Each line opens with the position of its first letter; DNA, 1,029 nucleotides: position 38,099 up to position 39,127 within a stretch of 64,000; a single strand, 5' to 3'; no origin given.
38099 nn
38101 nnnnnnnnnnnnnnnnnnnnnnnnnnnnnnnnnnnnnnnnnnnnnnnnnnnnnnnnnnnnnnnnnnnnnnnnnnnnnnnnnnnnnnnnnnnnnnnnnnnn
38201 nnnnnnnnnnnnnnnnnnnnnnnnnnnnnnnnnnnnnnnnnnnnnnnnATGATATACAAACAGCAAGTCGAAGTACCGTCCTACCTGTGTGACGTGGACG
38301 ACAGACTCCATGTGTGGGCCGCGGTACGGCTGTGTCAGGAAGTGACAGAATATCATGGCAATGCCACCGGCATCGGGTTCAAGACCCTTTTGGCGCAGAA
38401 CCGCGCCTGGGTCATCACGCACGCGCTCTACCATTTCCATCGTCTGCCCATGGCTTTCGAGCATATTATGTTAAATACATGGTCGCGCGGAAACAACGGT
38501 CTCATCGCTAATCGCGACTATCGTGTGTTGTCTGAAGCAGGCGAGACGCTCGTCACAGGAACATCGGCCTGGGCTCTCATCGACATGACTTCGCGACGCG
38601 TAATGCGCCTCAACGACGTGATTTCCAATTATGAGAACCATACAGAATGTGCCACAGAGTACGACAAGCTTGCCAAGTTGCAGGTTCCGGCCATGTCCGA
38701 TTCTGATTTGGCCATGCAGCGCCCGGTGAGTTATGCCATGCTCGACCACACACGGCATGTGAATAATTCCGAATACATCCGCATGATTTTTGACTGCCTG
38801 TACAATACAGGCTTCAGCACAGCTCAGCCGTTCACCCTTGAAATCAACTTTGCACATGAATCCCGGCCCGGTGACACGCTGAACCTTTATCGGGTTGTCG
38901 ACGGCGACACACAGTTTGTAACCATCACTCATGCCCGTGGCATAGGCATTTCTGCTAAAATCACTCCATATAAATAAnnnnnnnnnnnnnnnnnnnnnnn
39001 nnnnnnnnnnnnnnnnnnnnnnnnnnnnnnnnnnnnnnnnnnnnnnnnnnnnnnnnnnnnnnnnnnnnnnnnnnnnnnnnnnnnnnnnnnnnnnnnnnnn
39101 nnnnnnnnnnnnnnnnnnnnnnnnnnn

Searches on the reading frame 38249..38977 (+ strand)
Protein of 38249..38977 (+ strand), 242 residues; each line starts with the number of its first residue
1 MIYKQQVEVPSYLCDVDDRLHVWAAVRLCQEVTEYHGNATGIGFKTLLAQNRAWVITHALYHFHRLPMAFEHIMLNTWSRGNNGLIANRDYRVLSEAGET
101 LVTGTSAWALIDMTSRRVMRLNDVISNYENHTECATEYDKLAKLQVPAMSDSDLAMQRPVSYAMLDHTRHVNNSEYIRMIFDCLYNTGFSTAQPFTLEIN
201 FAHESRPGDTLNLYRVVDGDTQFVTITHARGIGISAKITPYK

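Call 25: search_protein_families(library=pfam, proteins=[window:38249-38977:+], max_evalue=0.00001)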
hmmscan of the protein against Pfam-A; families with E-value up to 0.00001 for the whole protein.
window:38249-38977:+ (242 aa): 2 families
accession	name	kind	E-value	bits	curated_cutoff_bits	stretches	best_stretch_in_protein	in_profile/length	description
PF01643.23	Acyl-ACP_TE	-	1.5e-20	73.7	23.7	1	2-124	3-126/131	Acyl-ACP thioesterase N-terminal domain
PF20791.3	Acyl-ACP_TE_C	-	3.7e-08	33.9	21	1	157-223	11-77/101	Acyl-ACP thioesterase C-terminal domain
